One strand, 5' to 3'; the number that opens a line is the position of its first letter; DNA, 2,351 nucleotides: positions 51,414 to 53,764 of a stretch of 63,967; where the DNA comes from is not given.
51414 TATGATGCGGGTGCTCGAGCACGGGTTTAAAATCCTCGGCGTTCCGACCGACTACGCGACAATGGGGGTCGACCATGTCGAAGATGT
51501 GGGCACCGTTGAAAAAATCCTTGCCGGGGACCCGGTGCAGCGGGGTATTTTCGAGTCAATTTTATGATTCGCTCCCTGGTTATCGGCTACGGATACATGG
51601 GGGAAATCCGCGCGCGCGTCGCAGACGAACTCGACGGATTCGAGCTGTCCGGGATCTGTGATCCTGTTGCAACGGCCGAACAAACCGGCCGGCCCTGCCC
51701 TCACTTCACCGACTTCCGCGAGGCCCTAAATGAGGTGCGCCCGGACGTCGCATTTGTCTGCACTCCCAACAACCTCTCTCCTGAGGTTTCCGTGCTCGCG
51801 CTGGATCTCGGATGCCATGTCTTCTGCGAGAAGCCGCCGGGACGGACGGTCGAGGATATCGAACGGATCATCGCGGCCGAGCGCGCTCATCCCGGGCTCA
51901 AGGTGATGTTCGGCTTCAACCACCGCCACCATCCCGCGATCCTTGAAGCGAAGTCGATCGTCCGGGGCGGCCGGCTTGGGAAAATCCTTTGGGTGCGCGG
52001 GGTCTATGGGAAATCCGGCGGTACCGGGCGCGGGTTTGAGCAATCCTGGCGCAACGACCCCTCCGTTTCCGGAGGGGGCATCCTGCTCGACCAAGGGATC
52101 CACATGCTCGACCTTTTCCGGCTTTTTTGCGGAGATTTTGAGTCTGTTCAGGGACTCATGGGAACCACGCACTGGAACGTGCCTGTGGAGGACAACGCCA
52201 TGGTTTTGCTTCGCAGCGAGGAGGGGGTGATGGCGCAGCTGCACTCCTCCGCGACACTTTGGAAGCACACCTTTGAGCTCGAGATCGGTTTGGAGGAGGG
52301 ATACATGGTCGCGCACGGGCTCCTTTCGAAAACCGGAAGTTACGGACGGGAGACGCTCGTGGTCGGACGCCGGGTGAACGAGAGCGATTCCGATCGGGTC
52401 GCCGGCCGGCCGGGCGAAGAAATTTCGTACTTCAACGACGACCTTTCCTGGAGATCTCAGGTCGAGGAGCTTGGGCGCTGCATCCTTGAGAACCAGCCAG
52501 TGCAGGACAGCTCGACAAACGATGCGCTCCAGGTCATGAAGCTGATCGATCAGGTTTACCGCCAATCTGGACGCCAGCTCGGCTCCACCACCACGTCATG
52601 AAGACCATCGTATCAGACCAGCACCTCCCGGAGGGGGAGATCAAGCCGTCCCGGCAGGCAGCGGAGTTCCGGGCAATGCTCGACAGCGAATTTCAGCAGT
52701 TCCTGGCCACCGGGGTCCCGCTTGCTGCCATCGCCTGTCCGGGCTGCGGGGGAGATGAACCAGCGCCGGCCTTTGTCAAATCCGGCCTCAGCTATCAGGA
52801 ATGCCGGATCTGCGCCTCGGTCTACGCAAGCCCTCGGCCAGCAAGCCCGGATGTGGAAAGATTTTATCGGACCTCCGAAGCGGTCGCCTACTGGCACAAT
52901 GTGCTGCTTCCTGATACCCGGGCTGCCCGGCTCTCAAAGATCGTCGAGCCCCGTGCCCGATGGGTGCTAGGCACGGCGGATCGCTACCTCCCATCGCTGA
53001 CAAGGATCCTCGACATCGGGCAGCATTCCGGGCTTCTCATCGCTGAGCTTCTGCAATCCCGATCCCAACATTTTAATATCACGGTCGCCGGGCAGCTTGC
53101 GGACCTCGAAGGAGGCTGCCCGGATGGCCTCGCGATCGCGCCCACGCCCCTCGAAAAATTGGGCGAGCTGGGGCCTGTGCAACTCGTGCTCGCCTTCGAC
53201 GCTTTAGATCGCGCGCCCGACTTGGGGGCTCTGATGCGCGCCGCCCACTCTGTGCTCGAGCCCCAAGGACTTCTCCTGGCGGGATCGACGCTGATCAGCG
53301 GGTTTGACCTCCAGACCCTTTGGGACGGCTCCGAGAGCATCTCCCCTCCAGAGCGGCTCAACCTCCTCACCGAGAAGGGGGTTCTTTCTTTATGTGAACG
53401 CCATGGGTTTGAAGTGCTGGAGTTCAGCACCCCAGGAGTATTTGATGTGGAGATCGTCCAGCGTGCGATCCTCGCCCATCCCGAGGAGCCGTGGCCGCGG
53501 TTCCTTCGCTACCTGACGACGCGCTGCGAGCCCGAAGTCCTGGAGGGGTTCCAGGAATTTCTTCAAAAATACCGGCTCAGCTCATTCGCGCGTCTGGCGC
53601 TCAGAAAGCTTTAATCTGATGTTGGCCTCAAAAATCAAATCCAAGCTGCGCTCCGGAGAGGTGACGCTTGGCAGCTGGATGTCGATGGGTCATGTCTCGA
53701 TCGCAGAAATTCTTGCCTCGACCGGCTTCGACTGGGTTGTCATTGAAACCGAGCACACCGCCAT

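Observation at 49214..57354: Ten-gene sugar module that mimics the Kdo pathway with non-orthologous parts (pyruvate aldolase instead of KdsA/NeuB)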

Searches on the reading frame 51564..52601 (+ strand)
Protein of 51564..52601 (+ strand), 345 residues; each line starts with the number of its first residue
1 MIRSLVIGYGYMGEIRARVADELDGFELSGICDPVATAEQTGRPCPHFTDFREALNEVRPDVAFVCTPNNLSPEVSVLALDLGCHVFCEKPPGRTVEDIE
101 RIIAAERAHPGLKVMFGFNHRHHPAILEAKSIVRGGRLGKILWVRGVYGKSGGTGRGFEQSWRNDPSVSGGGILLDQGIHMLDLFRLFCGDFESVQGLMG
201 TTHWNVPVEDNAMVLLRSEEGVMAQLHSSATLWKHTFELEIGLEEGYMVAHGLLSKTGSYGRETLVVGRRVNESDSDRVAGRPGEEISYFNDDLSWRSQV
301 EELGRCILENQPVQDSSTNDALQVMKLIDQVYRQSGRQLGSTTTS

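Call 5: search_protein_families(library=pfam, proteins=[window:51564-52601:+], max_evalue=0.001)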
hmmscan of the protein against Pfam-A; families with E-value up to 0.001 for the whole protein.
window:51564-52601:+ (345 aa): 3 families
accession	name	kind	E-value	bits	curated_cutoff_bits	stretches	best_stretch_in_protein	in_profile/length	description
PF22725.1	GFO_IDH_MocA_C3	-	7.8e-27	94.2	27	1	127-248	2-123/124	GFO/IDH/MocA C-terminal domain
PF01408.29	GFO_IDH_MocA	-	1.8e-18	67.8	24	1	2-110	1-113/120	Oxidoreductase family, NAD-binding Rossmann fold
PF02894.22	GFO_IDH_MocA_C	-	1e-11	45.5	22.9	1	130-333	1-208/218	Oxidoreductase family, C-terminal alpha/beta domain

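Call 6: search_protein_families(library=ncbifam, proteins=[window:51564-52601:+], max_evalue=0.001)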
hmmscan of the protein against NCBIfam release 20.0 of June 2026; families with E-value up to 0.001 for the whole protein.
window:51564-52601:+ (345 aa): 7 families
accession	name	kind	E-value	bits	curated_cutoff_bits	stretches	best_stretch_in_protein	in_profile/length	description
NF052479.1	LevoglcsnDh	equivalog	7.4e-28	97.3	650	1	48-213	62-226/386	levoglucosan dehydrogenase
TIGR04380.1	myo_inos_iolG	equivalog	6.5e-25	87.7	355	1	5-252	5-254/330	inositol 2-dehydrogenase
NF040723.1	UDP-GlcNAcDh_Arch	equivalog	2.8e-22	79.6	450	1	3-222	2-209/302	UDP-N-acetylglucosamine 3-dehydrogenase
NF041392.1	XylDh_Gfo6_Halo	equivalog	5.9e-16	58.2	350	1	50-254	73-279/350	D-xylose 1-dehydrogenase Gfo6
NF052679.1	InsChiInosDhIolG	equivalog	1.7e-09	37.2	540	1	6-225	7-224/343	bifunctional inositol 2-dehydrogenase/D-chiro-inositol 1-dehydrogenase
NF008607.0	PRK11579.1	subfamily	2.1e-09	36.8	330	1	2-194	5-194/346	oxidoreductase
NF007574.0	PRK10206.1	equivalog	8.1e-06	25.1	352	1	47-147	52-152/345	oxidoreductase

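Call 49: search_solved_structures(query=window:51564-52601:+, max_evalue=1e-12)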
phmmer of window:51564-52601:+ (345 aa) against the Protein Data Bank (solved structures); distinct sequences matched with E-value up to 1e-12: 31.
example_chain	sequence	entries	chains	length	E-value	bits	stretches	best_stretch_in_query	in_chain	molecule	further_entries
6a3f_A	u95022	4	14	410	6.9e-23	84.4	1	49-210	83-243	Putative dehydrogenase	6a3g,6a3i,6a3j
3cea_A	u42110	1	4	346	1.2e-22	83.6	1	2-202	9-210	Myo-inositol 2-dehydrogenase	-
4h3v_A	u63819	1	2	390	3e-22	82.3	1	48-199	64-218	Oxidoreductase domain protein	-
5a02_A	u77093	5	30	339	1.2e-19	73.7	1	38-192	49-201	ALDOSE-ALDOSE OXIDOREDUCTASE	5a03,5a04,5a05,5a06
3e18_A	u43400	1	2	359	2.4e-19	72.8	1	5-231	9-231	oxidoreductase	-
4gqa_A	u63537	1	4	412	3.6e-18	68.9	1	48-198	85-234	NAD binding Oxidoreductase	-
7xr9_A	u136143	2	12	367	5e-18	68.4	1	43-211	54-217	DgpA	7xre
5ya8_A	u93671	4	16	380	8.6e-18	67.7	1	49-201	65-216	Scyllo-inositol dehydrogenase with L-glucose dehydrogenase activity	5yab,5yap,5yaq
2glx_A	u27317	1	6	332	8.9e-18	67.6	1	47-255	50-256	1,5-anhydro-D-fructose reductase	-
1evj_A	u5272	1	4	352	5.7e-17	65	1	44-334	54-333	GLUCOSE-FRUCTOSE OXIDOREDUCTASE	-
6ktj_A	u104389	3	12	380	5.7e-17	64.9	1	49-201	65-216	Scyllo-inositol dehydrogenase with L-glucose dehydrogenase activity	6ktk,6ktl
1ofg_A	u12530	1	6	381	8.8e-17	64.3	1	46-334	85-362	GLUCOSE-FRUCTOSE OXIDOREDUCTASE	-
1ryd_A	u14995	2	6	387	9.1e-17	64.3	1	46-334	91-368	glucose-fructose oxidoreductase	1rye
1h6a_A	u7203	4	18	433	1.3e-16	63.8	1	46-334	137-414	PRECURSOR FORM OF GLUCOSE-FRUCTOSE OXIDOREDUCTASE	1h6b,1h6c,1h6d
3ec7_A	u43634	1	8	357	4.1e-16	62.1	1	3-148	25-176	Putative Dehydrogenase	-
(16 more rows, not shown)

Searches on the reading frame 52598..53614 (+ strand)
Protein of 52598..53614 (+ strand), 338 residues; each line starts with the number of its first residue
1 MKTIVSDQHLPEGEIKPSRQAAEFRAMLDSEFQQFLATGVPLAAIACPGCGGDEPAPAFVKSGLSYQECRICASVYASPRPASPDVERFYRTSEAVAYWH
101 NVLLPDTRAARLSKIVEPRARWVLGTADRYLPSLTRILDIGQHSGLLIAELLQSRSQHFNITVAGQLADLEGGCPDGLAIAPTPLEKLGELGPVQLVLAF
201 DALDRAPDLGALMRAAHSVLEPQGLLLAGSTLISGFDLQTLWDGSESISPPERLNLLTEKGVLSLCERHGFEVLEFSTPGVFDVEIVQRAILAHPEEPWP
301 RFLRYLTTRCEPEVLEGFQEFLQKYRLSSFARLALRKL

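Call 5: search_protein_families(library=pfam, proteins=[window:52598-53614:+], max_evalue=0.001)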
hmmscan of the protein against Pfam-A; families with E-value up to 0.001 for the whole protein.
window:52598-53614:+ (338 aa): 1 family
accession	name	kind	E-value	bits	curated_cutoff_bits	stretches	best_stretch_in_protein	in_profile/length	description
PF13489.12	Methyltransf_23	-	6.6e-08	32.9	27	1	131-275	20-163/164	Methyltransferase domain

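Call 6: search_protein_families(library=ncbifam, proteins=[window:52598-53614:+], max_evalue=0.001)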
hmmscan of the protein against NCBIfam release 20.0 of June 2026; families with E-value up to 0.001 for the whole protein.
window:52598-53614:+ (338 aa): 0 families
